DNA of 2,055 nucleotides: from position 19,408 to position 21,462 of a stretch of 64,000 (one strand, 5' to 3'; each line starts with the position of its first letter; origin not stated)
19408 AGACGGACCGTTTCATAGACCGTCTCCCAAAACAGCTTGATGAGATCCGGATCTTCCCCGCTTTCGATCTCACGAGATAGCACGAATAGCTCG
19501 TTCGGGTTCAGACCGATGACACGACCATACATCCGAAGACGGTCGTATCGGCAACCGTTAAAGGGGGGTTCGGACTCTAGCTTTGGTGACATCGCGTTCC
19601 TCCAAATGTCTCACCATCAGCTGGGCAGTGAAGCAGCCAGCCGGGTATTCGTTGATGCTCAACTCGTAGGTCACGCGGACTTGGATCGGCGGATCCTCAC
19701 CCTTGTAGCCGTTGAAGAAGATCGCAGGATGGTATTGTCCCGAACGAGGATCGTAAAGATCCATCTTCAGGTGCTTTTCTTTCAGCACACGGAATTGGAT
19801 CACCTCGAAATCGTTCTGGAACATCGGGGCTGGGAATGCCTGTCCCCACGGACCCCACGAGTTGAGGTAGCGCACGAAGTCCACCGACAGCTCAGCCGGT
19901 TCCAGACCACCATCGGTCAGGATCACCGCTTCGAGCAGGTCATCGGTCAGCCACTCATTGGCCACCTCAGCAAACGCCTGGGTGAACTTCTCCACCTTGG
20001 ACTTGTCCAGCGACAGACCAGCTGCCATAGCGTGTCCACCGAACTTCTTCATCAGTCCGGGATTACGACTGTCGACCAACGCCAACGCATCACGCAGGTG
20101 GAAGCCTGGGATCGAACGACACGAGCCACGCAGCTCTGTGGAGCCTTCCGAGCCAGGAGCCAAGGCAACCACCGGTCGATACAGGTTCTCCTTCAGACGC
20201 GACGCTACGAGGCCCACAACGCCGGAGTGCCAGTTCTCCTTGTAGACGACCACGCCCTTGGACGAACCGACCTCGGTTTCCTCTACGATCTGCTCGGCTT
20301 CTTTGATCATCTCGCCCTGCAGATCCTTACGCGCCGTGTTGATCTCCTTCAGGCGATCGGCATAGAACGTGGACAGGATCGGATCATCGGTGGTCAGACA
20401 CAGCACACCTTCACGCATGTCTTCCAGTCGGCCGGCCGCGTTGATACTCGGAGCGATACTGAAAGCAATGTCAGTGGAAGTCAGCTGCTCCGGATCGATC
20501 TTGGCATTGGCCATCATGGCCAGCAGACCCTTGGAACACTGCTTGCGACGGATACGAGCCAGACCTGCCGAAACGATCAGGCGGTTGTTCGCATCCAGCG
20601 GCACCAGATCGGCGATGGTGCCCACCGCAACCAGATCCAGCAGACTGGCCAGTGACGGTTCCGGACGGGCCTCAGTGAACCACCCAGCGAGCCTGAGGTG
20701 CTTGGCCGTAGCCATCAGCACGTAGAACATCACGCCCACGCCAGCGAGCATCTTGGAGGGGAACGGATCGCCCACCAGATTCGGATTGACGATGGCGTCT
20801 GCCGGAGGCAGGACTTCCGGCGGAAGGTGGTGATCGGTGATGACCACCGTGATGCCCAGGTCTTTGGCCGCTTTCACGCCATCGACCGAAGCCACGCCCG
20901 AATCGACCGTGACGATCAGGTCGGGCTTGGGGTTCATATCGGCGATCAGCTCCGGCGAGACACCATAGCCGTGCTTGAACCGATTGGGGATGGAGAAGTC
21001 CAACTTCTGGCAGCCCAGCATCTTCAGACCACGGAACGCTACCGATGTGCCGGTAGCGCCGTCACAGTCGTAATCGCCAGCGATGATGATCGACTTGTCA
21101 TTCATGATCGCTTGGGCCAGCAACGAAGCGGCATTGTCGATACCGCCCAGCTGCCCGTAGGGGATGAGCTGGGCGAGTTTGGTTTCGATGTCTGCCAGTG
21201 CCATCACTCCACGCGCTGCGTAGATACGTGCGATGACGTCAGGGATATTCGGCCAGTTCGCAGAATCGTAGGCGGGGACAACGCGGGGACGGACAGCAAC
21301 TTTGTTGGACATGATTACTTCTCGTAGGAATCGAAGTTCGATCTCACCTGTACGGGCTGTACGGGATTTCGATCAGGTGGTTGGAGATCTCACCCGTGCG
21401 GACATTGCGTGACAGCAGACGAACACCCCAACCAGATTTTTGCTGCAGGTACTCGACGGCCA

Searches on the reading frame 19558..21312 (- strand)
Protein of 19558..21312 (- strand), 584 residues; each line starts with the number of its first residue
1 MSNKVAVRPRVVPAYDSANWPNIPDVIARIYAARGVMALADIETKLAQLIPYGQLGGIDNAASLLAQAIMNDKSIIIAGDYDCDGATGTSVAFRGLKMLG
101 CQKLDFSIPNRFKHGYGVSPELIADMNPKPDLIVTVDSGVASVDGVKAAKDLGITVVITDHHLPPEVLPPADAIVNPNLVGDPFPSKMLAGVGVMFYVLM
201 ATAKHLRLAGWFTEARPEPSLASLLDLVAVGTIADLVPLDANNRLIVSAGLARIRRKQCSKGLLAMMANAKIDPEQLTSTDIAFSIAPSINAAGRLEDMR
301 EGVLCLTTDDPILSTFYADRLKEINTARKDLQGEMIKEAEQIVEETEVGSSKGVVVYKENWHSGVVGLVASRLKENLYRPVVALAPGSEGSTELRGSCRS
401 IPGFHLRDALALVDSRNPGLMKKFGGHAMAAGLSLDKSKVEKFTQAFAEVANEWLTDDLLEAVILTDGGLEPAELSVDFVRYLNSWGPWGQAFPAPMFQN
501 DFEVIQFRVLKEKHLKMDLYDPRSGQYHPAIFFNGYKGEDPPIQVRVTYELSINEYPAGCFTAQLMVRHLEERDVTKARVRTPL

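Call 8: search_dna_similar(query=window:19558-21312:-, collection=phages, mode=protein, max_rows=15)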
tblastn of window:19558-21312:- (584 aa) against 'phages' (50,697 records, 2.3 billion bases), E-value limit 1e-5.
Records with a match: 209; places in all: 209; records where one place covers at least 80% of the query: 56.
Best place of each record, by identity: <60% 209.
By first word of the organism name: Bacillus 61; Staphylococcus 42; Lactococcus 29; Bacteriophage 21; Enterococcus 17; Lactobacillus 11; Listeria 6; Mammaliicoccus 4; Geobacillus 3; Xanthomonas 2; and 10 more.
By host as written in the record: - 31; Lactococcus lactis 19; Staphylococcus sp. 13; Bacillus subtilis BEST7003 11; Bacillus anthracis Sterne 10; Bacillus subtilis 7; Bacillus anthracis 7; Listeria monocytogenes 6; and 60 more.
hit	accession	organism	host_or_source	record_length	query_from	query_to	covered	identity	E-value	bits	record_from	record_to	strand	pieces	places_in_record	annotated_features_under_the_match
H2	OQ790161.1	Xanthomonas phage RTH11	Xanthomonas sp.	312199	1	571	98%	57.8%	0e+0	634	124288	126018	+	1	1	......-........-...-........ exonuclease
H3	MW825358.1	Xanthomonas phage vB_XciM_LucasX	Xanthomonas citri 306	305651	7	570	97%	54.5%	0e+0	615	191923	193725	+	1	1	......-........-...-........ exonuclease RecJ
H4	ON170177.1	Ralstonia phage YO103_6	Ralstonia solanacearum T379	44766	1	573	98%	46.7%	3e-143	464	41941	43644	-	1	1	record has no annotation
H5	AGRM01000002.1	Salmonella enterica subsp. houtenae str. ATCC BAA-1581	Homo sapiens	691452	14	556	93%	45.3%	5e-142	460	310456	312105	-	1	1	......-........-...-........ exonuclease RecJ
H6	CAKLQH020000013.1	Acinetobacter phage MD-2021a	not known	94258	19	572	95%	40.1%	9e-121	399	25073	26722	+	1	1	recJ: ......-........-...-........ exonuclease recJ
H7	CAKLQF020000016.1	Acinetobacter phage MD-2021a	not known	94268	19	572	95%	40.1%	9e-121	399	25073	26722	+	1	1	recJ: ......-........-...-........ exonuclease recJ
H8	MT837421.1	Bacteriophage sp.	human fecal samples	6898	26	571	93%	33.2%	3e-70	251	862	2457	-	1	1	record has no annotation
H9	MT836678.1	Bacteriophage sp.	human fecal samples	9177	24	567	93%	32.9%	6e-68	245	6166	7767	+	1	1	record has no annotation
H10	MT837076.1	Bacteriophage sp.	human fecal samples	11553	26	571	93%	32.7%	5e-73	260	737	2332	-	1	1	record has no annotation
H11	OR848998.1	Listeria phage LM 4-14-1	Listeria monocytogenes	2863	58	556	85%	35.4%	2e-70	249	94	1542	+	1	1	record has no annotation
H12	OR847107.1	Listeria phage LM 4-11-1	Listeria monocytogenes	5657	58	556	85%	35.4%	4e-69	248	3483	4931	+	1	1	record has no annotation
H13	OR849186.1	Listeria phage LM 4-14-1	Listeria monocytogenes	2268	58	556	85%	35.2%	2e-70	246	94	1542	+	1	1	record has no annotation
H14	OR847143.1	Listeria phage LM 4-11-1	Listeria monocytogenes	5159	58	556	85%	35.2%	4e-68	245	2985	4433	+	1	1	record has no annotation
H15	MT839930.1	Bacteriophage sp.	human fecal samples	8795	8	558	94%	31.9%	3e-64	234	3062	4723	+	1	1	record has no annotation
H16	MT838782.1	Bacteriophage sp.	human fecal samples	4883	24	567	93%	31.5%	3e-62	228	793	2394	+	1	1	record has no annotation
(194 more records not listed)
